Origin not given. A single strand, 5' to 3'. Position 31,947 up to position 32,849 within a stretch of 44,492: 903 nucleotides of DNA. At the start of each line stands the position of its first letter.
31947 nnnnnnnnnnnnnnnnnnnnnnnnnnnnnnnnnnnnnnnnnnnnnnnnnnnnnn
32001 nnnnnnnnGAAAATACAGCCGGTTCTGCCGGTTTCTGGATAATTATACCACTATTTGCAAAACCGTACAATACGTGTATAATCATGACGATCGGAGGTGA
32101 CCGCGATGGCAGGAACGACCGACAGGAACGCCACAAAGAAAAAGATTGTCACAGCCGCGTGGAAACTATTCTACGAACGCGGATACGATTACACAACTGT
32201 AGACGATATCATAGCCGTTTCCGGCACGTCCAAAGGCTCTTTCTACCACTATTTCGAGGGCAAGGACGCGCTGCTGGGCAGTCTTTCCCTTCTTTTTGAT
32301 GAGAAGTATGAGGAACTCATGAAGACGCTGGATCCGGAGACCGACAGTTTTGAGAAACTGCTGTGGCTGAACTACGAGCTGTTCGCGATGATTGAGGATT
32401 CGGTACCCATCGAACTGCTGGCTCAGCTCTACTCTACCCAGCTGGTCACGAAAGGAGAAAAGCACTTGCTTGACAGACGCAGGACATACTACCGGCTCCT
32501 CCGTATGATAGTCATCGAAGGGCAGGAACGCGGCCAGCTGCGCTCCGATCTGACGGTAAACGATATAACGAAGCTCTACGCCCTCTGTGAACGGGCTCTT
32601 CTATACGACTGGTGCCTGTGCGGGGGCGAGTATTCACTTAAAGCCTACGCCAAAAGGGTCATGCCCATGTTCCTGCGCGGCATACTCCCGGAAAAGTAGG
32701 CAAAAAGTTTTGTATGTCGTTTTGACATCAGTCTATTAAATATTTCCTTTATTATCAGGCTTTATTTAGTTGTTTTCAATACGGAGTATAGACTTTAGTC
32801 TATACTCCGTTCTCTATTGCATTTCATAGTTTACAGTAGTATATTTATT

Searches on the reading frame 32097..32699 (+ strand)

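Call 93: search_protein_families(library=pfam, proteins=[window:32097-32699:+], max_evalue=0.001)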
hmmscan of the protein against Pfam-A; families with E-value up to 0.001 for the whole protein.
window:32097-32699:+ (200 aa): 3 families
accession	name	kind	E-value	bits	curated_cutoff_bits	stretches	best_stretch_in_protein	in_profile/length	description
PF00440.29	TetR_N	-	6e-16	58.4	24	1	17-61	1-45/47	Bacterial regulatory proteins, tetR family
PF08359.16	TetR_C_4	-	9.3e-06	26.3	21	1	72-194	10-132/133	YsiA-like protein, C-terminal region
PF17932.6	TetR_C_24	-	6.8e-05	23.5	26.4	1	116-196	36-114/114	Tetracyclin repressor-like, C-terminal domain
